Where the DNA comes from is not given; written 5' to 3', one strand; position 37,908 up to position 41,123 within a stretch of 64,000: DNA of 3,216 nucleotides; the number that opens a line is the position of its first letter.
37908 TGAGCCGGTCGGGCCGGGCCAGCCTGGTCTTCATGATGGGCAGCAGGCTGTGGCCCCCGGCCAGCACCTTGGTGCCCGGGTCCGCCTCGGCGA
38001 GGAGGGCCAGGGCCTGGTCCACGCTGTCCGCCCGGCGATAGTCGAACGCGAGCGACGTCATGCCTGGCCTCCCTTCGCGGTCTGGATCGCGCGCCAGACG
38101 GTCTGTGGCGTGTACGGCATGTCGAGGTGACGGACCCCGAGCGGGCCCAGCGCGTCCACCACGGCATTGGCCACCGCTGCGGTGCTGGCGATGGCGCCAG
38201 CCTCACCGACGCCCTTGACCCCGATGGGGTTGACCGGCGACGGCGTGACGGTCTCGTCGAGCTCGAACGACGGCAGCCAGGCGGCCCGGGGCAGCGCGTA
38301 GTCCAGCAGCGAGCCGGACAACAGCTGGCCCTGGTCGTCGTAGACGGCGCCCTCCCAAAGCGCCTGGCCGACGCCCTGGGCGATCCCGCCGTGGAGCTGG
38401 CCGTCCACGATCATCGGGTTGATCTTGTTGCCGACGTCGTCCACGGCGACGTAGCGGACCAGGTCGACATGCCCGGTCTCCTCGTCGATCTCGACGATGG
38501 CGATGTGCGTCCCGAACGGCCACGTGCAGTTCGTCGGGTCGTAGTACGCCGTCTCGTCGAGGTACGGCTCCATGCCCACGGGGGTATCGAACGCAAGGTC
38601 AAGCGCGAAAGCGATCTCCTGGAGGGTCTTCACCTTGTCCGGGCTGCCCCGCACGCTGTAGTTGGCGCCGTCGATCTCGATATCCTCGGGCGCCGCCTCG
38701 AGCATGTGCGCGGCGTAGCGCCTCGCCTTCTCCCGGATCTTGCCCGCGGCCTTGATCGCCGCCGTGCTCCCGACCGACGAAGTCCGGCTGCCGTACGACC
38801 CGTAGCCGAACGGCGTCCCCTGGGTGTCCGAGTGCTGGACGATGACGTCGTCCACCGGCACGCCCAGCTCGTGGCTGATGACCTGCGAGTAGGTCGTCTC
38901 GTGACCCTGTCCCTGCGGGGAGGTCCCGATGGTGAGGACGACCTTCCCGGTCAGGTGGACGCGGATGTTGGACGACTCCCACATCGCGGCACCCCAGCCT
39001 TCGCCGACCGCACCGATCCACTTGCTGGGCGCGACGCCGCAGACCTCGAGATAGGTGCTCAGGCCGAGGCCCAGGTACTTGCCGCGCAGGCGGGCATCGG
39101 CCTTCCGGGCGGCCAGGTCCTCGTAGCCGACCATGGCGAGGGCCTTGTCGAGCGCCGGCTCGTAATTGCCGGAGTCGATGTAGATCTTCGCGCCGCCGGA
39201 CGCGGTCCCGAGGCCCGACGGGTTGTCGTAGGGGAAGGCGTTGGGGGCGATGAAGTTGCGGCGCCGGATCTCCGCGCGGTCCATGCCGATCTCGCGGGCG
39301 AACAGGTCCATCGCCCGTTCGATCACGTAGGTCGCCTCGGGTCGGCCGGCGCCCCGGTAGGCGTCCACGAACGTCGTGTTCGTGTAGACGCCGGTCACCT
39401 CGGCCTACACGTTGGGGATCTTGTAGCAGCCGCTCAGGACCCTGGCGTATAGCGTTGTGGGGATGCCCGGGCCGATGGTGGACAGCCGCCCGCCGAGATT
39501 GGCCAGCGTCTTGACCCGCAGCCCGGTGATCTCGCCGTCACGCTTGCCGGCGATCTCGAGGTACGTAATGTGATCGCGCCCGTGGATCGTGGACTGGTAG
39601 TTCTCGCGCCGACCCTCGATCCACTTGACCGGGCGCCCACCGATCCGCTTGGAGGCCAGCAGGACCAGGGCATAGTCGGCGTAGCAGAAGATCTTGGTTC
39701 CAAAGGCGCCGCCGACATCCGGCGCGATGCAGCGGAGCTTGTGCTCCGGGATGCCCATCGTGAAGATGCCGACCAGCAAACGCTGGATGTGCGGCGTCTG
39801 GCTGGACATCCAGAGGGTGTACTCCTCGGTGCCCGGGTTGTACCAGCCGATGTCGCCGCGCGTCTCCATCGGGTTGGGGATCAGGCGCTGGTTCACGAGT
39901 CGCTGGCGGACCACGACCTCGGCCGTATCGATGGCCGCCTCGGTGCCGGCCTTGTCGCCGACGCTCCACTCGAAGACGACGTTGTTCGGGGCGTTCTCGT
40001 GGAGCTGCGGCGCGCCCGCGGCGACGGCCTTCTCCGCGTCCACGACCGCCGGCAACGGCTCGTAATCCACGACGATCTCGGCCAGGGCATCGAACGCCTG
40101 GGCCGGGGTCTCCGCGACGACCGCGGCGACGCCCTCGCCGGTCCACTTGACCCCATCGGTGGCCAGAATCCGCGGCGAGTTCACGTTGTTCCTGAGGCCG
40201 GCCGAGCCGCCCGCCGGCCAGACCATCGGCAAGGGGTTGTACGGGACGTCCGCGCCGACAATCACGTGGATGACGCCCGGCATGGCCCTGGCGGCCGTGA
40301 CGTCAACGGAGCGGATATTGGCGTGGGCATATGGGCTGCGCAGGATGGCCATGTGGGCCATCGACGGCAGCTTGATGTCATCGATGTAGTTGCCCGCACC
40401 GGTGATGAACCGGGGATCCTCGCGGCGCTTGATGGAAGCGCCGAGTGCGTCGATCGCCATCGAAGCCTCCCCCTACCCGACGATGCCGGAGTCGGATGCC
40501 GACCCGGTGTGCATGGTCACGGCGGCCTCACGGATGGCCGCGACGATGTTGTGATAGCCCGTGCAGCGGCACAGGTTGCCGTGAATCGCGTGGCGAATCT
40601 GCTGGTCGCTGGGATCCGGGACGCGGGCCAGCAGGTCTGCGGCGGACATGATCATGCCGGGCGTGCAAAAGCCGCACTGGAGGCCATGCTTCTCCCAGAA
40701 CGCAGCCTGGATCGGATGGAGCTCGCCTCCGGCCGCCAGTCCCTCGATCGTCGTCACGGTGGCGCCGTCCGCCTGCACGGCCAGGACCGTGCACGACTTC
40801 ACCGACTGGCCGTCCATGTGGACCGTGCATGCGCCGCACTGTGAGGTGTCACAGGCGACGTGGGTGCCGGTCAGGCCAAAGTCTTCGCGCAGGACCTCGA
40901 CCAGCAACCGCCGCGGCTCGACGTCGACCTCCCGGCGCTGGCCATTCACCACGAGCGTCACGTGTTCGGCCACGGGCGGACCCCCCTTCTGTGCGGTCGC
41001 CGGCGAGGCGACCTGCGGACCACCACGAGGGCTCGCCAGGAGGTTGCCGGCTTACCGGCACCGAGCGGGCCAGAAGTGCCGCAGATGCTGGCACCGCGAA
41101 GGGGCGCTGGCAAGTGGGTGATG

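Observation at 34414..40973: Operon mixing an XDH-type (S-L-M) molybdenum hydroxylase with a bis-MGD DMSO-reductase-family molybdoenzyme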

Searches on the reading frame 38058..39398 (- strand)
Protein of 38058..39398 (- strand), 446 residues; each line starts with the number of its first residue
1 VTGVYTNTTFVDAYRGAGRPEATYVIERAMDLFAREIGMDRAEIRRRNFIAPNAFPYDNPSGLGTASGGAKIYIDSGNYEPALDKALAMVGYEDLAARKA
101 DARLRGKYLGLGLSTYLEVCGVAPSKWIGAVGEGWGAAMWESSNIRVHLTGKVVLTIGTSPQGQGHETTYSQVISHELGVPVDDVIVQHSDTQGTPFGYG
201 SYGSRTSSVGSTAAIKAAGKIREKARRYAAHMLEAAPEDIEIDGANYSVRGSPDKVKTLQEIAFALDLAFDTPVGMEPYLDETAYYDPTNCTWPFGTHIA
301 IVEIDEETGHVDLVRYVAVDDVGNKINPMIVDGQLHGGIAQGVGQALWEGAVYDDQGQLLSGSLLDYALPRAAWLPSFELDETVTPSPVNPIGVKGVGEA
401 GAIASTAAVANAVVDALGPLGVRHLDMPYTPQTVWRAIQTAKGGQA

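Call 3: search_protein_families(library=pfam, proteins=[window:38058-39398:-])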
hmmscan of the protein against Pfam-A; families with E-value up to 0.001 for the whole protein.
window:38058-39398:- (446 aa): 2 families
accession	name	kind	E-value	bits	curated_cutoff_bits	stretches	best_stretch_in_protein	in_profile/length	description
PF20256.3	MoCoBD_2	-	7.1e-82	275.5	27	1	85-376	1-283/283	Molybdopterin cofactor-binding domain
PF02738.23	MoCoBD_1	-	4.4e-17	62.4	27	1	2-49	197-244/244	Molybdopterin cofactor-binding domain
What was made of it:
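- Tried and rejected: Split L with re-initiation at GTG 39398: considered unlikely, because the break lies inside MoCoBD_1 (call 3).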

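Call 24: search_protein_families(library=ncbifam, proteins=[window:38058-39398:-], max_evalue=0.001)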
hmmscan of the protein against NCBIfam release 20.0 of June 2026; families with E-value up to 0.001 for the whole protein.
window:38058-39398:- (446 aa): 13 families
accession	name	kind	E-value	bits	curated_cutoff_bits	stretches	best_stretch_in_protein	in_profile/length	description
TIGR02416.1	CO_dehy_Mo_lg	equivalog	6.3e-132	441.3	991.15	1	1-437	344-770/770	aerobic carbon-monoxide dehydrogenase large subunit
NF040766.1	CODH_aero_grp5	exception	1e-113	381.1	950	1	2-436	348-783/785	aerobic carbon-monoxide dehydrogenase large subunit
NF041018.1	glyceraldDH_alpha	equivalog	3.6e-103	346.4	790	1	2-434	344-740/741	glyceraldehyde dehydrogenase subunit alpha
NF043082.1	XdhA_XDHase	equivalog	3.9e-63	213.8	780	1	3-441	345-755/758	xanthine dehydrogenase subunit XdhA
NF007426.0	PRK09970.1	equivalog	8.9e-57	192.7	916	1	3-440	348-757/761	xanthine dehydrogenase molybdenum-binding subunit XdhA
TIGR03194.1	4hydrxCoA_A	equivalog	3.3e-54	184.5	994.55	1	4-437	333-745/746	4-hydroxybenzoyl-CoA reductase subunit alpha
TIGR03196.1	pucD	equivalog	1.6e-36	126.1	783.65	1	4-418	332-741/763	xanthine dehydrogenase subunit D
TIGR03313.1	Se_sel_red_Mo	hypoth_equivalog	9.2e-34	116.3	1101.9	1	144-438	664-949/951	molybdopterin-dependent oxidoreductase Mo/Fe-S-binding subunit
NF045668.1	pterin_aldehy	equivalog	1.3e-31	109.5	1100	1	4-438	521-904/905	molybdopterin-dependent aldehyde oxidoreductase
TIGR02965.1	xanthine_xdhB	equivalog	4e-30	104.7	849.5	2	145-440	452-756/758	xanthine dehydrogenase molybdopterin binding subunit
NF041671.1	peri_hyde_PaoC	equivalog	9.4e-27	93.7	1180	1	135-432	442-725/735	aldehyde oxidoreductase molybdenum-binding subunit PaoC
TIGR03311.1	Se_dep_XDH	equivalog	6.9e-23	80.6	830.45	3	302-413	721-828/848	selenium-dependent xanthine dehydrogenase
TIGR02969.1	mam_aldehyde_ox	subfamily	8e-15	53.4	1912.3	1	128-417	1010-1283/1330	aldehyde oxidase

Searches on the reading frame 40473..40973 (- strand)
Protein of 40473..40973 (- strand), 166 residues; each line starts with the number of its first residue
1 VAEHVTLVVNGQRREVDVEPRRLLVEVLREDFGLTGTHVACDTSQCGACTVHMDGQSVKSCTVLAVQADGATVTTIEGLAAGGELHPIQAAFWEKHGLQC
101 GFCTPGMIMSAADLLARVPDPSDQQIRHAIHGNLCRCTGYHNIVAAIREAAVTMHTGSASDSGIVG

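Call 3: search_protein_families(library=pfam, proteins=[window:40473-40973:-])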
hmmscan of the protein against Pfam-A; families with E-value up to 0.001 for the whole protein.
window:40473-40973:- (166 aa): 3 families
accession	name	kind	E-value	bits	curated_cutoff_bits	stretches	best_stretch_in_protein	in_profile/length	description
PF01799.25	Fer2_2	-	5.8e-36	122.9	30.3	1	75-148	1-75/75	[2Fe-2S] binding domain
PF00111.32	Fer2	-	1.4e-07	31.7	21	1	9-61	3-55/77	2Fe-2S iron-sulfur cluster binding domain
PF13085.11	Fer2_3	-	0.00017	22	27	1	39-78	50-88/107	2Fe-2S iron-sulfur cluster binding domain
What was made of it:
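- On XDH/CoxL-type molybdenum hydroxylase (S-L-M): Fer2 and Fer2_2 (E=6e-36) in 40473-40973 (call 3).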

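Call 24: search_protein_families(library=ncbifam, proteins=[window:40473-40973:-], max_evalue=0.001)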
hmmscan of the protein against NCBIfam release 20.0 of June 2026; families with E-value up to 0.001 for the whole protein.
window:40473-40973:- (166 aa): 12 families
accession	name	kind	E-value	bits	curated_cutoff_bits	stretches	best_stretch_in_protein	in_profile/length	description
NF041020.1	glyceraldDH_gamma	equivalog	1.2e-74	249.4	290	1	4-154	12-162/164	glyceraldehyde dehydrogenase subunit gamma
TIGR03193.1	4hydroxCoAred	equivalog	9.2e-54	181.4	257.8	1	6-151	3-148/148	4-hydroxybenzoyl-CoA reductase subunit gamma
TIGR03198.1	pucE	equivalog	6.3e-52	175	254.3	1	4-150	3-148/151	xanthine dehydrogenase subunit E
NF043084.2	XdhC_XDHase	equivalog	1.7e-50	170.5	217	1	4-150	2-149/151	xanthine dehydrogenase subunit XdhC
NF045668.1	pterin_aldehy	equivalog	2.5e-49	168.2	1100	1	6-156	4-157/905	molybdopterin-dependent aldehyde oxidoreductase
NF008514.0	PRK11433.1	equivalog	2.3e-46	158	322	1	3-152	51-215/218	aldehyde dehydrogenase iron-sulfur subunit PaoA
TIGR03311.1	Se_dep_XDH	equivalog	1.1e-41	142.8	830.45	1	6-155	2-148/848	selenium-dependent xanthine dehydrogenase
TIGR02963.1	xanthine_xdhA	equivalog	6.6e-41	140.4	467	1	9-152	5-158/468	xanthine dehydrogenase small subunit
NF007387.0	PRK09908.1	equivalog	1.7e-39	134.8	212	1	6-150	10-155/159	xanthine dehydrogenase iron sulfur-binding subunit XdhC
TIGR02969.1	mam_aldehyde_ox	subfamily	1.2e-31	109.1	1912.3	1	7-161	5-171/1330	aldehyde oxidase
TIGR03313.1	Se_sel_red_Mo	hypoth_equivalog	9.2e-10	36.8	1101.9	1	9-151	3-145/951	molybdopterin-dependent oxidoreductase Mo/Fe-S-binding subunit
NF004898.0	PRK06259.1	equivalog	0.00045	19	385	0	38-77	49-86/488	fumarate reductase (CoM/CoB) subunit TfrB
